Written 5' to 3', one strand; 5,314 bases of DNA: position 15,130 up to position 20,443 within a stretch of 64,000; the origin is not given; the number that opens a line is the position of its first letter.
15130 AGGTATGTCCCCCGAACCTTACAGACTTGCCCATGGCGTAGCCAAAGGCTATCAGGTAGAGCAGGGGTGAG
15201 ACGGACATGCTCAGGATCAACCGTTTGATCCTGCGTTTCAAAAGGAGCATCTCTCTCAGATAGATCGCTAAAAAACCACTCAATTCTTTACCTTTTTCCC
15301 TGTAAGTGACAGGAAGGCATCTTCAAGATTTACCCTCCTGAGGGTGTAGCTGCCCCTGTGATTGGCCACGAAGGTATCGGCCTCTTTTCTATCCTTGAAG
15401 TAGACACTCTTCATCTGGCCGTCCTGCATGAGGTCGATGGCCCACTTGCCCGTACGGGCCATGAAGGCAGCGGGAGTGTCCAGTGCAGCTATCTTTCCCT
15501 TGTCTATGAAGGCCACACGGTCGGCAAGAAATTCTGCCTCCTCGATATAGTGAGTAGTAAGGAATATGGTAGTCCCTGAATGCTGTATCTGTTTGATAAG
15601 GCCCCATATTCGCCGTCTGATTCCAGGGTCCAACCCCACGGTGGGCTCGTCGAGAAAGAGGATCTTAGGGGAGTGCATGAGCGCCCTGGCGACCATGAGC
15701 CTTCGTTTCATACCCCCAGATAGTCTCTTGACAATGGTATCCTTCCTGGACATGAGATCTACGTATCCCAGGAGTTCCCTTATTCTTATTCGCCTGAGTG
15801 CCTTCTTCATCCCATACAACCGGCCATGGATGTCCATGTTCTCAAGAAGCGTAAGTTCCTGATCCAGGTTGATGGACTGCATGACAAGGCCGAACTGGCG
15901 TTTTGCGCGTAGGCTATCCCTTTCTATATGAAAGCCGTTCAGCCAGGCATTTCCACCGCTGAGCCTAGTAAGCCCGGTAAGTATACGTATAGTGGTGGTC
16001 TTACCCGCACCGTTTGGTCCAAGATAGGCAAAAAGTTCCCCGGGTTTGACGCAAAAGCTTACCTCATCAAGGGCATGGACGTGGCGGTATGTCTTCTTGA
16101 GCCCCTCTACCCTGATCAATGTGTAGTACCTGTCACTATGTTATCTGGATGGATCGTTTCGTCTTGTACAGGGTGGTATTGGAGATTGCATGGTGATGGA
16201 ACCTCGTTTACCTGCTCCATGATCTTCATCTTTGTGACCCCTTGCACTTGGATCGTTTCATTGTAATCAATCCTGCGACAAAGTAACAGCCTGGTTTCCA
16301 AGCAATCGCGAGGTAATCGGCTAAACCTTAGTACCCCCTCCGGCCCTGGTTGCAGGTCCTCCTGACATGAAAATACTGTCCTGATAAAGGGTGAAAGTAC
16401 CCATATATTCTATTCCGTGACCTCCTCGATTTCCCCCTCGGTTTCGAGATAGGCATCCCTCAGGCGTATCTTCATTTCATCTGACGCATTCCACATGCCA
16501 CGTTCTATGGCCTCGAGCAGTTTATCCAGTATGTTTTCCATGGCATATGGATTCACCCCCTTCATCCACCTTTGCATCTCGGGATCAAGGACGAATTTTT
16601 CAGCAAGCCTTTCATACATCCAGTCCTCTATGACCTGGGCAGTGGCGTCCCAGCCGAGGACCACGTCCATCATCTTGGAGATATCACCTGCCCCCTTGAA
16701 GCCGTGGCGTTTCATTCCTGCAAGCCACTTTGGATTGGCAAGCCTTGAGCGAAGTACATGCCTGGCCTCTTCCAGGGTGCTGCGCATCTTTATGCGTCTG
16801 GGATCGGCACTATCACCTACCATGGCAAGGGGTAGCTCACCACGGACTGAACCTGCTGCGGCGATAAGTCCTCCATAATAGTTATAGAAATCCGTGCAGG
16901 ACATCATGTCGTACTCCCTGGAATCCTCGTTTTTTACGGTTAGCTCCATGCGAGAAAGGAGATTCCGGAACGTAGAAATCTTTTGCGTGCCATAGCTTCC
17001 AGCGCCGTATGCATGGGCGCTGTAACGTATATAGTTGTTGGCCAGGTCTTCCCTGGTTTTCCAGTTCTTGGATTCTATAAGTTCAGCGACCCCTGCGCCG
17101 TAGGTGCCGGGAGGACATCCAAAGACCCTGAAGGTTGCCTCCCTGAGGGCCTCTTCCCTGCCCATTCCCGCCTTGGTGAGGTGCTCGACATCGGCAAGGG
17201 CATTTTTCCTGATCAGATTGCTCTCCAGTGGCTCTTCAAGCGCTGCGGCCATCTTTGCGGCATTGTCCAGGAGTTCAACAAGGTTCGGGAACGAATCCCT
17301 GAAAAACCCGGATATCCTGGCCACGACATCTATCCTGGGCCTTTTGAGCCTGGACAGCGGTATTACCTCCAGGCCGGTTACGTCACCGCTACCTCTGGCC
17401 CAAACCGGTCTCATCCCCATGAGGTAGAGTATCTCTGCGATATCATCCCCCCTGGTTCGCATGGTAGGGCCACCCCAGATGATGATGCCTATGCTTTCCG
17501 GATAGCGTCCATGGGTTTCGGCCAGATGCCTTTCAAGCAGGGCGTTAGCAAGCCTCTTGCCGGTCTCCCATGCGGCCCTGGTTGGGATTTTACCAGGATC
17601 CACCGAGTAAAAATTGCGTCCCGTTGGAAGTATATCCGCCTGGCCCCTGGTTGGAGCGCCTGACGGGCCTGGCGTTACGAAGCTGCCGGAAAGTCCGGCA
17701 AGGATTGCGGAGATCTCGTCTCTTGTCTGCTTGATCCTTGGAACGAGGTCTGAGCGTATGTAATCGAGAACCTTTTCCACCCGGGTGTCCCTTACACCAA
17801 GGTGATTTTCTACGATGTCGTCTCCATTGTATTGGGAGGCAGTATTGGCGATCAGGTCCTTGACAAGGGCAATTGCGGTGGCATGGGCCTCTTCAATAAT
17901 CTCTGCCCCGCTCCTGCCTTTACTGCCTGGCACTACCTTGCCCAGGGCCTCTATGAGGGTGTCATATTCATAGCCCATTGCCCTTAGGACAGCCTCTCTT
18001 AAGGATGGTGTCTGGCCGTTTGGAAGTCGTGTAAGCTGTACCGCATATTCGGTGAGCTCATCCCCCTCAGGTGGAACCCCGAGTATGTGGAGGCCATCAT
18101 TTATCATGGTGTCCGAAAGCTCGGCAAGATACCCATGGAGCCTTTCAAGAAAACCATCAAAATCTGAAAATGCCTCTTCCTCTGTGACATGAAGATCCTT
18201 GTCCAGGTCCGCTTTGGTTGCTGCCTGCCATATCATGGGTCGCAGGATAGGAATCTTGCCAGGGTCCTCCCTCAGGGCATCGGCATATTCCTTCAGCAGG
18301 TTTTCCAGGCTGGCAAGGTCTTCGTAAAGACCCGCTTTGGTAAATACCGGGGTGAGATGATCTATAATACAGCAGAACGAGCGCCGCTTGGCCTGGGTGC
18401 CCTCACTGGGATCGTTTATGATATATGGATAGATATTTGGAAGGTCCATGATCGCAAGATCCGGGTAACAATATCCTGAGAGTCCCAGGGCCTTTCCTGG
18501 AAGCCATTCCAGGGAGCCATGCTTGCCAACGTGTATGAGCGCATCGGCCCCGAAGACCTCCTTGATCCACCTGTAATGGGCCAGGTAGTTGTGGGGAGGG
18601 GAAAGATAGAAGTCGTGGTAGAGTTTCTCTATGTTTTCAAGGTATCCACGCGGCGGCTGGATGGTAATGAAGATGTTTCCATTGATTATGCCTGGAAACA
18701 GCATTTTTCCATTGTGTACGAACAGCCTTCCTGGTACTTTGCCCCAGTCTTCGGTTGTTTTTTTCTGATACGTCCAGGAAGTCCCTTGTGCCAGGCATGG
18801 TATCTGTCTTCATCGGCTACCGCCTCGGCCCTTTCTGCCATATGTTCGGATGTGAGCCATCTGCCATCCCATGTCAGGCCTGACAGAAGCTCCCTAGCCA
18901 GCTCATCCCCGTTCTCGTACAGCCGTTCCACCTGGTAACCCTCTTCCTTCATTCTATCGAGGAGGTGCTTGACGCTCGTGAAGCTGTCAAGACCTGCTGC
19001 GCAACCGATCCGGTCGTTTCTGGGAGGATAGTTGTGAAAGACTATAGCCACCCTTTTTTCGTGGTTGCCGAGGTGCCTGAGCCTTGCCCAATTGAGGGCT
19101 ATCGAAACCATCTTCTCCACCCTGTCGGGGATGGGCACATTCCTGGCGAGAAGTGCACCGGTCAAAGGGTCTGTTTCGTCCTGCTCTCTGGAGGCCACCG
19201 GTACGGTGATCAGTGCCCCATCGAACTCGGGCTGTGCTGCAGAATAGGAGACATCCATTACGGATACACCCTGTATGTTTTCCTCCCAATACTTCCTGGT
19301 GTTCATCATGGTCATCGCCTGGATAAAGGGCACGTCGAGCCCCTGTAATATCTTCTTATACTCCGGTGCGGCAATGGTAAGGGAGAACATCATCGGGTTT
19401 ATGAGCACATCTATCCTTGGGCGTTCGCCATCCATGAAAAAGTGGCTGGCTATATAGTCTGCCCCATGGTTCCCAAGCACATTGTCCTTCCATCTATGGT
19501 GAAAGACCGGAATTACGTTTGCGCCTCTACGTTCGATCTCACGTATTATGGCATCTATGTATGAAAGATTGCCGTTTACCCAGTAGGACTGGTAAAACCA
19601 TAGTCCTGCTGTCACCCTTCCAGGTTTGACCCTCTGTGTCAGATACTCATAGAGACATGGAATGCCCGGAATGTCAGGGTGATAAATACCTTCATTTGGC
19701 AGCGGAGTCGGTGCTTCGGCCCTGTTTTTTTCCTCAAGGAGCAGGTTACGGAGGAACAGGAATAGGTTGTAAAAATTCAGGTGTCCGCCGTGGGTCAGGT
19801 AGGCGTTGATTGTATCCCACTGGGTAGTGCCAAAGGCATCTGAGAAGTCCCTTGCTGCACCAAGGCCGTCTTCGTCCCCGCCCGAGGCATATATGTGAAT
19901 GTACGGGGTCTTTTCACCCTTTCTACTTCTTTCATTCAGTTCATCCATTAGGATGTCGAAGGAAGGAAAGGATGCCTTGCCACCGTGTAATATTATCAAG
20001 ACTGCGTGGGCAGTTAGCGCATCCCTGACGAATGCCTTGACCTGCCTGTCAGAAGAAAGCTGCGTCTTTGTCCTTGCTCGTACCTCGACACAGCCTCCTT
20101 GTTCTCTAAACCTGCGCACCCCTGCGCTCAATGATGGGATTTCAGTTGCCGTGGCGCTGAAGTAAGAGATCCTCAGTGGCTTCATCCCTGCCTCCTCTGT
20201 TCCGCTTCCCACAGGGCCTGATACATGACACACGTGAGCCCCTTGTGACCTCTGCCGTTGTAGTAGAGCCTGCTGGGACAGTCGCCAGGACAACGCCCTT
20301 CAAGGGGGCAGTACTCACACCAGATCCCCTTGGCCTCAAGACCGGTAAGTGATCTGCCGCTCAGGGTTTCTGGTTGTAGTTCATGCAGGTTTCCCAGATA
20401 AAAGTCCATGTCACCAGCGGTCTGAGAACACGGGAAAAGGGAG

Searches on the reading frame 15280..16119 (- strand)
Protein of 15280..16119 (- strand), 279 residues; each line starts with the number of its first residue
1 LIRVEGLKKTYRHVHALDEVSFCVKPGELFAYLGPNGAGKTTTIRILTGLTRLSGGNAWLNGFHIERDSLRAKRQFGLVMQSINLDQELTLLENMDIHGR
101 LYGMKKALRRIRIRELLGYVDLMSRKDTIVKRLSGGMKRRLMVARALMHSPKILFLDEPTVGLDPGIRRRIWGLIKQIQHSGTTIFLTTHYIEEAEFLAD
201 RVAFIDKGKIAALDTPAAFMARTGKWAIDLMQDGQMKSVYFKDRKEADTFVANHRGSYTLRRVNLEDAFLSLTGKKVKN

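Call 32: search_protein_families(library=pfam, proteins=[window:15280-16119:-], max_evalue=0.001)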
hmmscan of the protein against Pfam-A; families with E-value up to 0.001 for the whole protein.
window:15280-16119:- (279 aa): 2 families
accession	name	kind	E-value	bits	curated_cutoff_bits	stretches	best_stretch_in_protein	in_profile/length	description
PF00005.33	ABC_tran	-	1.3e-30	107.2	25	1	17-160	1-136/137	ABC transporter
PF13304.12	AAA_21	-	3e-13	50.9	27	1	127-190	232-298/304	AAA domain, putative AbiEii toxin, Type IV TA system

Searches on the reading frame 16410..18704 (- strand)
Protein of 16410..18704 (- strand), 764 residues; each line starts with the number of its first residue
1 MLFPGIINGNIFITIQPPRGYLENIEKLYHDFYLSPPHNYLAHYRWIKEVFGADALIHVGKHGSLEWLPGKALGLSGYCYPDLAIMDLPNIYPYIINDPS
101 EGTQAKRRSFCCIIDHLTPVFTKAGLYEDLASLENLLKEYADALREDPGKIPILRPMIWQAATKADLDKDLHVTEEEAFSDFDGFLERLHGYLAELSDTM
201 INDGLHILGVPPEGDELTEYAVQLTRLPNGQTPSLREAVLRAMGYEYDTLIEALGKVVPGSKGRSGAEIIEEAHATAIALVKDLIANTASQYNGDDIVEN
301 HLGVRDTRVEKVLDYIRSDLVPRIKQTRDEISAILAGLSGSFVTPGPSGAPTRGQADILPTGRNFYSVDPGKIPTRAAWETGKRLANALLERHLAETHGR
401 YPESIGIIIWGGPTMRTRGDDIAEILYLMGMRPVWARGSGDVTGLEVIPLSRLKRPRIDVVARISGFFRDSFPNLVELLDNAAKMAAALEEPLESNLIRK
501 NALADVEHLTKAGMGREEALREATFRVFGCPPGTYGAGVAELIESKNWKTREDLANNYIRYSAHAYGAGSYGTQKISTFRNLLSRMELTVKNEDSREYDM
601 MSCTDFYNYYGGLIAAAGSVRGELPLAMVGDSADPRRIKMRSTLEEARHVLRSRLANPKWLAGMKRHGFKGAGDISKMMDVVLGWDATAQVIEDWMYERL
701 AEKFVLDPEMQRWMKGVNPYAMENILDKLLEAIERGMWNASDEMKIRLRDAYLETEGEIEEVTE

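Call 32: search_protein_families(library=pfam, proteins=[window:16410-18704:-], max_evalue=0.001)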
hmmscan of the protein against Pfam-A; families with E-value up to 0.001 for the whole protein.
window:16410-18704:- (764 aa): 1 family
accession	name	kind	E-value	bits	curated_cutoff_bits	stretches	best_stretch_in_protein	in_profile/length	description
PF02514.21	CobN-Mg_chel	-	1.9e-299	996.7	24.5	1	2-744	373-1089/1090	CobN/Magnesium Chelatase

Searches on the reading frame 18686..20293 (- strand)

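Call 3: search_protein_families(library=pfam, proteins=[window:18686-20293:-], max_evalue=0.01)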
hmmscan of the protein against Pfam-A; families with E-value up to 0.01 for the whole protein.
window:18686-20293:- (535 aa): 1 family
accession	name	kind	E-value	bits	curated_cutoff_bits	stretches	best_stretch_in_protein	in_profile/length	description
PF02514.21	CobN-Mg_chel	-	1.4e-87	295.1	24.5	1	164-512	2-349/1090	CobN/Magnesium Chelatase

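Call 4: search_protein_families(library=ncbifam, proteins=[window:18686-20293:-], max_evalue=0.01)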
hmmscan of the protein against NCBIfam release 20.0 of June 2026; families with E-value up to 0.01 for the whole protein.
window:18686-20293:- (535 aa): 9 families
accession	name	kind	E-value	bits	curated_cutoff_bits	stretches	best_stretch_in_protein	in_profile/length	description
NF004646.0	PRK05989.2-4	equivalog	7.3e-58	195.9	1468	1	157-512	98-460/1277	cobaltochelatase subunit CobN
TIGR02025.1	BchH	equivalog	1e-49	169.1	829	1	160-500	164-503/1271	magnesium chelatase subunit H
TIGR02257.1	cobalto_cobN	equivalog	2.3e-49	168.2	822.05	1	44-513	30-469/1226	cobaltochelatase subunit CobN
NF008973.0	PRK12321.1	equivalog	1.1e-47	162.5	1235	1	39-512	24-457/1105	cobaltochelatase subunit CobN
NF004643.0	PRK05989.2-1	equivalog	1.8e-40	138.7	1926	1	162-516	94-444/1184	cobaltochelatase subunit CobN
NF009942.0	PRK13405.1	equivalog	1.3e-35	122.4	1166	1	186-473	206-498/1245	magnesium chelatase subunit H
NF009140.0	PRK12493.1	equivalog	1.1e-32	112.9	1300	1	165-472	185-493/1313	magnesium chelatase subunit H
NF004644.0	PRK05989.2-2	equivalog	1.9e-32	112.2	1248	1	160-512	120-450/1289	cobaltochelatase subunit CobN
NF004645.0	PRK05989.2-3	equivalog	2e-19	68.5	1619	1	224-511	412-678/1597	cobaltochelatase subunit CobN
